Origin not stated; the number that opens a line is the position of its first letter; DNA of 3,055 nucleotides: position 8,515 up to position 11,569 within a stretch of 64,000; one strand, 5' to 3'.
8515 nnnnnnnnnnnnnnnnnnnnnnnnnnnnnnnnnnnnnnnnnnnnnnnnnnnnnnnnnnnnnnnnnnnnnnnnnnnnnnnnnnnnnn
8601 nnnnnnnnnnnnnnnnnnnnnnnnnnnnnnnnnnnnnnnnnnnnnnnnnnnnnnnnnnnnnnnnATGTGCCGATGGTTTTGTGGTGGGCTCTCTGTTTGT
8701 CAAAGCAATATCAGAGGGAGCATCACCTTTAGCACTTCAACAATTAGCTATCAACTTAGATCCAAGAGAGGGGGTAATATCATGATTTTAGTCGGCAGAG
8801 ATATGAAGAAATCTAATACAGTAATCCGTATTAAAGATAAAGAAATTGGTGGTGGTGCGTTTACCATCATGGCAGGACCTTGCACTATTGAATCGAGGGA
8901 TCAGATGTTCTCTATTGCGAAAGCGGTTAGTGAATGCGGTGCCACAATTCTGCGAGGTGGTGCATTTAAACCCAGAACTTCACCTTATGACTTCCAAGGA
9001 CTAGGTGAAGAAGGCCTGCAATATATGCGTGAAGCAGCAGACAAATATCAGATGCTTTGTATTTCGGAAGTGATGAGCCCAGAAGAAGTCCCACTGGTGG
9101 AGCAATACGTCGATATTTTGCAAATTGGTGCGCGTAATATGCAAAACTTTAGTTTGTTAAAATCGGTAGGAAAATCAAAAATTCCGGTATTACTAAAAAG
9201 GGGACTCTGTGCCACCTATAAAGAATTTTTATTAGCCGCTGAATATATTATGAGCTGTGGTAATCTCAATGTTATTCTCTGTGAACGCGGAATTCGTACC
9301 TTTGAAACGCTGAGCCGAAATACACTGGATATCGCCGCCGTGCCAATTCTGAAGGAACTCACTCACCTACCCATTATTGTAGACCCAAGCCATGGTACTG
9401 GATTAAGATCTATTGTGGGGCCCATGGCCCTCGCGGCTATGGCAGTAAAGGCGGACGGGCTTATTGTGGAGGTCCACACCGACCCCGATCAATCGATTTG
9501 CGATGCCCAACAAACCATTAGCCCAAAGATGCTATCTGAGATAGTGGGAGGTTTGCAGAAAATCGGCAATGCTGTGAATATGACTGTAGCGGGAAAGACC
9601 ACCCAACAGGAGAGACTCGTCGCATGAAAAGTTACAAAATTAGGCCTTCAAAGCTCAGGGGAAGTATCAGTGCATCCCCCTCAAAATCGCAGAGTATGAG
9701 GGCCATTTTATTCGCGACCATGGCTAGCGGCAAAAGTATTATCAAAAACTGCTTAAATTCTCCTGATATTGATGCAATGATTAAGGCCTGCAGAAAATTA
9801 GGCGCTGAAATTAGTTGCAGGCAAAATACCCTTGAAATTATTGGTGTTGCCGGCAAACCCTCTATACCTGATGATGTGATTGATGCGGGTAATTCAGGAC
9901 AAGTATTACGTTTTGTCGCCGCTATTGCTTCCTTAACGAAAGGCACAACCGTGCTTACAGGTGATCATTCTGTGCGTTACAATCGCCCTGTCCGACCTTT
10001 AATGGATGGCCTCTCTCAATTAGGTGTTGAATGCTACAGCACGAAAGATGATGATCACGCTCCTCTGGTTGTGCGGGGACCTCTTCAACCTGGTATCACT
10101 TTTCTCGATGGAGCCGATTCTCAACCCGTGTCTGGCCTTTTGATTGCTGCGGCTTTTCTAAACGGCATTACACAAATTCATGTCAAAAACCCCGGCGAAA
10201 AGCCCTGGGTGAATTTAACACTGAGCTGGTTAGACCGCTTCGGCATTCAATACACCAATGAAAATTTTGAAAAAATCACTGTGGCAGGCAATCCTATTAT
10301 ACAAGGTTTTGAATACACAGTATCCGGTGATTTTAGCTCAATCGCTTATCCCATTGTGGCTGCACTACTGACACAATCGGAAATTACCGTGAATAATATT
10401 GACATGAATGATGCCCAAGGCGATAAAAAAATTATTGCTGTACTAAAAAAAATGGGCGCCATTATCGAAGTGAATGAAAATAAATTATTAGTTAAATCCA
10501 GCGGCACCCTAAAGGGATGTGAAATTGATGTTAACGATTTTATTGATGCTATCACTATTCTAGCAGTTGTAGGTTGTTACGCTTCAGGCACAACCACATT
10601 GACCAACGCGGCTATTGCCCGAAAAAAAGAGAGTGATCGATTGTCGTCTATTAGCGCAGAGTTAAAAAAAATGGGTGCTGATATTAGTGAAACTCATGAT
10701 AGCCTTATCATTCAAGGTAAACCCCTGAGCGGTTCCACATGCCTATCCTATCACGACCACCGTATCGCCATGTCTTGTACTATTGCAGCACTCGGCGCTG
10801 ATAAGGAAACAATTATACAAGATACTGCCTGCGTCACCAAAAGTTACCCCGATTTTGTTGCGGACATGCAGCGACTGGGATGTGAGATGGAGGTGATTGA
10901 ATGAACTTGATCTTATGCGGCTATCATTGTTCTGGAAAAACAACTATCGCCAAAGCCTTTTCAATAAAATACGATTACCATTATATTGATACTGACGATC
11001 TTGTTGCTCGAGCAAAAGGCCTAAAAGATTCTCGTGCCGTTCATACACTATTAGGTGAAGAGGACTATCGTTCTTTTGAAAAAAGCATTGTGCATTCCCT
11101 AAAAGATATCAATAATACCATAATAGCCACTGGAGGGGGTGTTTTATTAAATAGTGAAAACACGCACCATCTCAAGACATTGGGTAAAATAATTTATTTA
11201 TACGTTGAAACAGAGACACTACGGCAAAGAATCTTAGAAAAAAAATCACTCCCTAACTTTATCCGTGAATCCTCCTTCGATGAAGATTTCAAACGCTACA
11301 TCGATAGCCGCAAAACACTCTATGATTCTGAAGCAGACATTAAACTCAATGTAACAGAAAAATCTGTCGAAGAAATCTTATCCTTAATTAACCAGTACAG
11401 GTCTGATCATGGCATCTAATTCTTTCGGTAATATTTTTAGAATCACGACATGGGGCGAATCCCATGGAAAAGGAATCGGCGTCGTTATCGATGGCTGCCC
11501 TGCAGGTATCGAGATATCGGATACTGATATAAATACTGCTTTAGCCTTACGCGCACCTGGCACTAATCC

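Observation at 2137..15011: TrpR-headed 12.9-kb trp-aro supraoperon: complete chorismate and tryptophan pathways in 11 translationally coupled genes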

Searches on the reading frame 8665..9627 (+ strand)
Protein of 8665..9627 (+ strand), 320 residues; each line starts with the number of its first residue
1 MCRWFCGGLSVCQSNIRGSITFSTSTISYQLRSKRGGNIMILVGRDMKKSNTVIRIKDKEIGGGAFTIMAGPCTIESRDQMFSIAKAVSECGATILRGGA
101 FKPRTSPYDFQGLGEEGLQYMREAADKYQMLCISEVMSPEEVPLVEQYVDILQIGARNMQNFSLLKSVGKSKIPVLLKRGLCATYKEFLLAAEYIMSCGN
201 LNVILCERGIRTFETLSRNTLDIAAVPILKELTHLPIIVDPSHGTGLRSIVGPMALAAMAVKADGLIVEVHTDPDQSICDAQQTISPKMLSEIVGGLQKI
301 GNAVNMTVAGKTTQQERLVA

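Call 3: search_protein_families(library=pfam, proteins=[window:8665-9627:+])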
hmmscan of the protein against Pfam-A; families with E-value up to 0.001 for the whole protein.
window:8665-9627:+ (320 aa): 2 families
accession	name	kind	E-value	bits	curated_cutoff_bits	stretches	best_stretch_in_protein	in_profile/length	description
PF00793.26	DAHP_synth_1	-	5.8e-74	248.8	25.5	1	54-293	4-257/270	DAHP synthetase I family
PF03102.20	NeuB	-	2.9e-06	27.4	22.1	1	113-237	53-175/241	NeuB family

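Call 8: find_encoding_contigs(protein=window:8665-9627:+, flank=10000, max_places=6)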
Protein window:8665-9627:+ (320 aa): no gene with exactly this product is on record in the collection.

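Call 12: find_related_loci(query=window:8782-9627:+, collection=genome_contigs, flank=10000)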
Query window:8782-9627:+ (281 aa) in genome_contigs; peptide patterns used: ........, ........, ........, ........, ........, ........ (x = any residue, [..] = any of these).
600 stretches matched a pattern (row limit reached: there are more); 599 encode a relative of the query (tblastn E <= 1e-3); the best 80 are kept; 80 distinct loci.
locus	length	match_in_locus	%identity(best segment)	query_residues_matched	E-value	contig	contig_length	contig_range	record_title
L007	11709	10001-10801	59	3-269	6e-108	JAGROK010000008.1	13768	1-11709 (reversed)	MAG: Chlamydiia bacterium isolate HKST-UBA16 k127_90788, whole genome shotgun sequence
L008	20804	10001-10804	56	3-269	1e-104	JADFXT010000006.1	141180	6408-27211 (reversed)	MAG: Candidatus Omnitrophota bacterium isolate nDJH15bin6 nDJH15_bin6_NODE_6_length_141180_cov_14.036625, whole genome s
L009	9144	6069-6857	57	3-265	3e-103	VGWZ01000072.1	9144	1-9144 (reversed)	MAG: Nitrospira sp. isolate K_DeepCast_250m_m1_045 K_DeepCast_250m_m1_045_Ga0194125_10016591, whole genome shotgun seque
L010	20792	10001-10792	56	3-265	3e-103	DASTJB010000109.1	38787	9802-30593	MAG TPA_asm: Candidatus Angelobacter sp. isolate SMAG_U1311 k141_21915, whole genome shotgun sequence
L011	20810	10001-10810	60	3-268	2e-103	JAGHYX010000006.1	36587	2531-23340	MAG: Chloroflexota bacterium isolate 629B.23 NODE_154_length_36587_cov_62.092056, whole genome shotgun sequence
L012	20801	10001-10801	56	3-269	3e-103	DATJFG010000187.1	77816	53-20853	MAG TPA_asm: Verrucomicrobiia bacterium isolate SMAG_U15454 k141_13809813, whole genome shotgun sequence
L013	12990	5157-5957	58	3-269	3e-103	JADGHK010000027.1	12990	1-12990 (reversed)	MAG: Bryobacteraceae bacterium isolate HOG28 NODE_3167_length_12990_cov_11.463502, whole genome shotgun sequence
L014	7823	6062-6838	58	3-261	9e-103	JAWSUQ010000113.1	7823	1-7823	MAG: Bacillota bacterium isolate B4G8CH4-15 NODE_113_length_7823_cov_2.837335, whole genome shotgun sequence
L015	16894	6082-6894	58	3-269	3e-102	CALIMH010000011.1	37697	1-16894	MAG: uncultured Anaerolineae bacterium isolate S1_Bin_MAXBIN__080_sub_1 genome assembly, contig: c_000000913247, whole g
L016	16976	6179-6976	58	3-268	2e-102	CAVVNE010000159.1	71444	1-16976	MAG: Bryobacterales bacterium isolate MFD09222.bin.2.110 genome assembly, contig: contig_86462, whole genome shotgun seq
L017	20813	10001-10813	55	3-271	4e-102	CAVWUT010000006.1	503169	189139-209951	MAG: Terriglobia bacterium isolate MFD09222.bin.2.93 genome assembly, contig: contig_28320, whole genome shotgun sequenc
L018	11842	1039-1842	57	3-270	3e-102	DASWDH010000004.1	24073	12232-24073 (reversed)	MAG TPA_asm: Polyangiaceae bacterium isolate SMAG_U2730 k141_281899, whole genome shotgun sequence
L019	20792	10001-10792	56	3-265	2e-102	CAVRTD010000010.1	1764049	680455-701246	MAG: Terriglobia bacterium isolate MFD05513.bin.1.273 genome assembly, contig: contig_7563, whole genome shotgun sequenc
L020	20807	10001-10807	55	3-270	3e-102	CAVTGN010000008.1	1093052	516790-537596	MAG: Terriglobia bacterium isolate MFD06526.bin.2.110 genome assembly, contig: contig_3542, whole genome shotgun sequenc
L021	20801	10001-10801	55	3-269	6e-102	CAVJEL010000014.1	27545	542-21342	Ruminococcus intestinalis isolate H07682-L1_cleanbin_000046 genome assembly, contig: Spades_H07682-L1_contig_1294, whole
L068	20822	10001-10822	55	3-276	4e-98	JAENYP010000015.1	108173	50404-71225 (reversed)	MAG: Thermincola ferriacetica isolate BL5_bin.1 BL5_bin1_NODE_91_length_108173_cov_55.943515, whole genome shotgun seque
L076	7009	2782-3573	56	3-266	8e-98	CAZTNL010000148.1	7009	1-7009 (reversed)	MAG TPA_asm: uncultured Calditrichaceae bacterium isolate binchicken_co253_231 genome assembly, contig: NODE_9182_length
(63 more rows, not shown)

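Call 15: search_protein_families(library=pfam, proteins=[L007:1113-3011:+, L007:3065-3346:+, L007:3348-4826:+, L007:4823-5392:+, L007:5380-6375:+, L007:6360-7121:+, L007:7108-7728:+, L007:7725-8873:+, L007:8937-9791:+, L007:10809-11534:-])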
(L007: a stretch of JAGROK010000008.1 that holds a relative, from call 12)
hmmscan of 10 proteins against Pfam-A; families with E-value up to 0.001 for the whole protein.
L007:1113-3011:+ (632 aa): 1 family
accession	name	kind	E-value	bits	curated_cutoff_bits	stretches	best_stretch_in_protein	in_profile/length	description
PF00884.28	Sulfatase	-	3.3e-26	92.8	25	1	254-542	1-299/301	Sulfatase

L007:3065-3346:+ (93 aa): 1 family
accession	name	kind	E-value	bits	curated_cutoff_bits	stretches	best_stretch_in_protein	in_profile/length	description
PF01371.25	Trp_repressor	-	1e-23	83.6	27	1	5-88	2-85/88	Trp repressor protein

L007:3348-4826:+ (492 aa): 2 families
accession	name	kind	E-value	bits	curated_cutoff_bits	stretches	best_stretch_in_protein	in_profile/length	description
PF00425.24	Chorismate_bind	-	9.3e-92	307.6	27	1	223-476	2-257/257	chorismate binding enzyme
PF04715.19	Anth_synt_I_N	-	1.7e-30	106.6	23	1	29-169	1-140/140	Anthranilate synthase component I, N terminal region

L007:4823-5392:+ (189 aa): 2 families
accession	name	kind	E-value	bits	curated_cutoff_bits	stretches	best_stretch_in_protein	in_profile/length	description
PF00117.34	GATase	-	2.2e-55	187.7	22.8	1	4-186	2-189/190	Glutamine amidotransferase class-I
PF07722.19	Peptidase_C26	-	4.4e-11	43.4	20.5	1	64-169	97-219/219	Peptidase C26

L007:5380-6375:+ (331 aa): 2 families
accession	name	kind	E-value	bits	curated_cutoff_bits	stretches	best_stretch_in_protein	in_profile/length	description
PF00591.27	Glycos_transf_3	-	1.9e-83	280.5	27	1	77-321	4-252/253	Glycosyl transferase family, a/b domain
PF02885.22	Glycos_trans_3N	-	5.1e-09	36.2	26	1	10-67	2-62/63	Glycosyl transferase family, helical bundle domain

L007:6360-7121:+ (253 aa): 3 families
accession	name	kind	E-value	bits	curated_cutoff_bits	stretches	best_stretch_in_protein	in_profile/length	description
PF00218.27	IGPS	-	3.3e-77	259.6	27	1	1-248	1-253/254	Indole-3-glycerol phosphate synthase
PF04131.20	NanE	-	4.7e-07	29.6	27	1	93-241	20-181/192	Putative N-acetylmannosamine-6-phosphate epimerase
PF05690.20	ThiG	-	0.00025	20.9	23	0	69-133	136-203/247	Thiazole biosynthesis protein ThiG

L007:7108-7728:+ (206 aa): 1 family
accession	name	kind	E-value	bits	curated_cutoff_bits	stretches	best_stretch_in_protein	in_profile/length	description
PF00697.28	PRAI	-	2.6e-37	128.9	22.7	1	4-203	1-192/193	N-(5'phosphoribosyl)anthranilate (PRA) isomerase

L007:7725-8873:+ (382 aa): 1 family
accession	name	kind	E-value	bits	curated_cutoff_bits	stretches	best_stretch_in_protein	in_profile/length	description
PF00291.31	PALP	-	7.1e-48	163.9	35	1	48-366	3-295/295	Pyridoxal-phosphate dependent enzyme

L007:8937-9791:+ (284 aa): 3 families
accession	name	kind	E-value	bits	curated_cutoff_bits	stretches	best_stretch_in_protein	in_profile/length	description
PF00290.26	Trp_syntA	-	1.6e-83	280.1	27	1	42-273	7-240/259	Tryptophan synthase alpha chain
PF03437.21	BtpA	-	5.8e-05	23.1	30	1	221-262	190-230/254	BtpA family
PF04055.27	Radical_SAM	-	0.0004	21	29.5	0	26-122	55-143/166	Radical SAM superfamily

L007:10809-11534:- (241 aa): 0 families

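Call 58: search_protein_families(library=pfam, proteins=[L068:8691-9545:+, L068:9791-10804:+, L068:10829-11944:+, L068:11989-13287:+, L068:13407-14135:+, L068:14153-16312:+, L068:711-1130:+, L076:3645-4565:+, L076:4584-5891:+, L076:5819-6745:+])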
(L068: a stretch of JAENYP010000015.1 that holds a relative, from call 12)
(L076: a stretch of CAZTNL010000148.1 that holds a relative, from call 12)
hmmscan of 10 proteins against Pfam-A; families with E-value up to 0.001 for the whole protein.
L068:8691-9545:+ (284 aa): 2 families
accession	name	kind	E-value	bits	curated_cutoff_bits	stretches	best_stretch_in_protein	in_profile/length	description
PF00793.26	DAHP_synth_1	-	9.9e-85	284.1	25.5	1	25-259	13-260/270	DAHP synthetase I family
PF03102.20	NeuB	-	3.2e-11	43.6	22.1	1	76-270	53-239/241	NeuB family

L068:9791-10804:+ (337 aa): 3 families
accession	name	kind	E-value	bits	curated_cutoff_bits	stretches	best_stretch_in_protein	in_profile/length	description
PF00793.26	DAHP_synth_1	-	2.8e-82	276.1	25.5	1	92-332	15-267/270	DAHP synthetase I family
PF18152.6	DAHP_snth_FXD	-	3.9e-26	91.1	27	1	1-67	1-67/67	DAHP synthase ferredoxin-like domain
PF03102.20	NeuB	-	4.3e-08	33.3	22.1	1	140-334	51-237/241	NeuB family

L068:10829-11944:+ (371 aa): 5 families
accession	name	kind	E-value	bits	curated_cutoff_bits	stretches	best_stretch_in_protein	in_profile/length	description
PF02153.23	PDH_N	-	8.3e-38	129.7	26.5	1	27-177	3-153/154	Prephenate dehydrogenase, nucleotide-binding domain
PF20463.3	PDH_C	-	3.8e-28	98.2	22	1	180-279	1-100/102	Prephenate dehydrogenase, dimerization domain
PF01842.31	ACT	-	1.9e-07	31.2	27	1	302-344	2-43/66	ACT domain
PF03807.23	F420_oxidored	-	4.4e-05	24.4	21.6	1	12-97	1-88/94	NADP oxidoreductase coenzyme F420-dependent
PF03446.21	NAD_binding_2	-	5.1e-05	23.8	21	1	12-133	1-124/161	NAD binding domain of 6-phosphogluconate dehydrogenase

L068:11989-13287:+ (432 aa): 1 family
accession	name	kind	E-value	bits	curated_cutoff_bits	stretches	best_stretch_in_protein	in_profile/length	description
PF00275.25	EPSP_synthase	-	4.5e-126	421.4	22.8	1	6-423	2-417/417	EPSP synthase (3-phosphoshikimate 1-carboxyvinyltransferase)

L068:13407-14135:+ (242 aa): 9 families
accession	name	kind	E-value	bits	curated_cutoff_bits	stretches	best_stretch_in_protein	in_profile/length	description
PF02224.24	Cytidylate_kin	-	2.7e-77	259.7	26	1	18-230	1-209/211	Cytidylate kinase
PF13189.12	Cytidylate_kin2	-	3.3e-08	34.3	28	1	17-193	1-148/176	Cytidylate kinase-like family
PF13671.12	AAA_33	-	1.1e-06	29.4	27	1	18-91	2-75/143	AAA domain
PF13238.12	AAA_18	-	1.2e-06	29.4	29.4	1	18-171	1-111/128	AAA domain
PF03668.21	RapZ-like_N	-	4.8e-06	26.9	25.4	0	192-231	116-155/158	RapZ-like N-terminal domain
PF13207.12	AAA_17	-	5.8e-06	27.1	27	1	22-76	2-60/136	AAA domain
PF01202.28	SKI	-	5.8e-06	27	22.1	1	25-82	2-59/159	Shikimate kinase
PF25199.1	nSTAND_NTPase5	-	0.00016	21.9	34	0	9-39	35-65/145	Novel STAND NTPase 5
PF13191.12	AAA_16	-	0.001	20.1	32.6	0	11-73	20-94/167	AAA ATPase domain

L068:14153-16312:+ (719 aa): 6 families
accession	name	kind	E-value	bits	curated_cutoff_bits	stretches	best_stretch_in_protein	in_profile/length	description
PF02401.23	LYTB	-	4.6e-100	334.8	24.5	1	20-290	2-266/267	LytB protein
PF00575.29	S1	-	4.7e-62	206.7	22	4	485-556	2-74/74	S1 RNA binding domain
PF23459.1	S1_RRP5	-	2.3e-20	73.4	27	1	571-640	2-71/72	RRP5 S1 domain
PF21710.3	Spt6_S1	-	1.4e-08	35.4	27.5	0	568-643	12-88/91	Spt6, S1/OB domain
PF13509.12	S1_2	-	1.9e-07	31.5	21.8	0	488-541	2-48/61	S1 domain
PF17092.11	PCB_OB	-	2.4e-05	25.5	27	0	290-367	8-95/111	Penicillin-binding protein OB-like domain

L068:711-1130:+ (139 aa): 1 family
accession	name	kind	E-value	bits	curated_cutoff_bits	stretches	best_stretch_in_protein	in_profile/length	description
PF09021.16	HutP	-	4.8e-51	172.8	25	1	13-136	4-128/128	HutP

L076:3645-4565:+ (306 aa): 2 families
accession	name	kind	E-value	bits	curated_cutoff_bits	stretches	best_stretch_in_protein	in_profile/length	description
PF02153.23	PDH_N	-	3.8e-24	85.4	26.5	1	19-172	1-151/154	Prephenate dehydrogenase, nucleotide-binding domain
PF20463.3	PDH_C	-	6.6e-19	68.6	22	1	178-273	2-97/102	Prephenate dehydrogenase, dimerization domain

L076:4584-5891:+ (435 aa): 1 family
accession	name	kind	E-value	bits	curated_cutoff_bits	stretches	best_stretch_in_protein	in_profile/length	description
PF00275.25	EPSP_synthase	-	1e-121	407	22.8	1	11-425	3-417/417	EPSP synthase (3-phosphoshikimate 1-carboxyvinyltransferase)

L076:5819-6745:+ (308 aa): 3 families
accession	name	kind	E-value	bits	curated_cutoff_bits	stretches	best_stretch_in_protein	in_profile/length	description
PF08501.16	Shikimate_dh_N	-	9.7e-27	93.5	27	1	28-110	1-83/83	Shikimate dehydrogenase substrate binding domain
PF18317.6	SDH_C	-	9.2e-07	28.9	25.8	1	267-290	1-24/31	Shikimate 5'-dehydrogenase C-terminal domain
PF01488.26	Shikimate_DH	-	3.5e-05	24.3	24.3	1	131-187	2-59/138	Shikimate / quinate 5-dehydrogenase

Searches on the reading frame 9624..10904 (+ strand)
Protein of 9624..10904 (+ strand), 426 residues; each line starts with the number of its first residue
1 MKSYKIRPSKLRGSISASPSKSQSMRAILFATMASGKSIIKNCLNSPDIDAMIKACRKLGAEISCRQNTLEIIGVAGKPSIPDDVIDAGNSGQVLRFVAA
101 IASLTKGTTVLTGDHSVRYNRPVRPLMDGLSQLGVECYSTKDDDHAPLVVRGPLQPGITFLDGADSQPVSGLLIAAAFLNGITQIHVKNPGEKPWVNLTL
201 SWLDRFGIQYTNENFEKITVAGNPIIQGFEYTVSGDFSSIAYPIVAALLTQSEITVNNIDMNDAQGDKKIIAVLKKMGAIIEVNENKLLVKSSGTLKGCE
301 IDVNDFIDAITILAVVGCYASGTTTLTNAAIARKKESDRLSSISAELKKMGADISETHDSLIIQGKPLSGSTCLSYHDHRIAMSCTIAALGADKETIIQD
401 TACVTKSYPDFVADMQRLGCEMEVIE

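Call 3: search_protein_families(library=pfam, proteins=[window:9624-10904:+])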
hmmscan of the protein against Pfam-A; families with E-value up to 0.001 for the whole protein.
window:9624-10904:+ (426 aa): 1 family
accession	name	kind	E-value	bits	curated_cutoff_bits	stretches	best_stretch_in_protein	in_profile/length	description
PF00275.25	EPSP_synthase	-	3.4e-107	359.2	22.8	1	8-414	4-416/417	EPSP synthase (3-phosphoshikimate 1-carboxyvinyltransferase)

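Call 54: find_related_loci(query=A3, collection=metagenome_contigs, flank=10000)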
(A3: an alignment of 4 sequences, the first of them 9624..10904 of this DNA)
Query A3 (426 aa) in metagenome_contigs; peptide patterns used: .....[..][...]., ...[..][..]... (x = any residue, [..] = any of these).
248 stretches matched a pattern; 11 encode a relative of the query (tblastn E <= 1e-3); 11 distinct loci.
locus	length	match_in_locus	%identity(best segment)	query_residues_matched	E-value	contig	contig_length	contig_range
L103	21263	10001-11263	55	1-419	4e-153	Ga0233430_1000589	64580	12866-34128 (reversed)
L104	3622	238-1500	52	3-423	1e-154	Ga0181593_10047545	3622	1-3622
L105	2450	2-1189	52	25-423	2e-149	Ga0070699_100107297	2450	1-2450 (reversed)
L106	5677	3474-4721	52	6-423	7e-139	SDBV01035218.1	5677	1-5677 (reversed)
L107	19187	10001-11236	51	6-422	6e-134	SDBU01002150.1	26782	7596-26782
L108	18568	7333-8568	49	6-423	4e-127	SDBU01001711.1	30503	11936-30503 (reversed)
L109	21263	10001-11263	40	1-426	2e-101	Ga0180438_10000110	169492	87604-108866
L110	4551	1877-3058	38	1-425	7e-87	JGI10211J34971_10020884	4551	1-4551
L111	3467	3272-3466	49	3-67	8e-15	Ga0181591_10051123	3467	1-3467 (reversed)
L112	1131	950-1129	50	2-61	2e-13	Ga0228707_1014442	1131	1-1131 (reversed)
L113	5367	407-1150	22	172-426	6e-8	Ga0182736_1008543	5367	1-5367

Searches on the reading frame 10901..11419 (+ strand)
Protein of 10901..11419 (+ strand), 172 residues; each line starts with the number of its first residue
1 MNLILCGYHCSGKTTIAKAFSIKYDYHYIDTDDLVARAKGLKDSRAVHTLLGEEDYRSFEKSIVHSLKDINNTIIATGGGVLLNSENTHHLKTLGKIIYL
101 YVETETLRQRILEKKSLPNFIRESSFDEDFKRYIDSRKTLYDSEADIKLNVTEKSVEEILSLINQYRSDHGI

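Call 3: search_protein_families(library=pfam, proteins=[window:10901-11419:+])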
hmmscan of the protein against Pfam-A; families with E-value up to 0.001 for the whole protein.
window:10901-11419:+ (172 aa): 4 families
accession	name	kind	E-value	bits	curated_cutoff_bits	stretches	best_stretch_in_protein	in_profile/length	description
PF01202.28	SKI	-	8.9e-28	97.9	22.1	1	10-162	2-153/159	Shikimate kinase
PF13238.12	AAA_18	-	2.1e-08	35.1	29.4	1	4-129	2-126/128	AAA domain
PF13207.12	AAA_17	-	7.8e-06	26.6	27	1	7-115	2-123/136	AAA domain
PF13671.12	AAA_33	-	9.5e-06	26.4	27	1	3-88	2-80/143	AAA domain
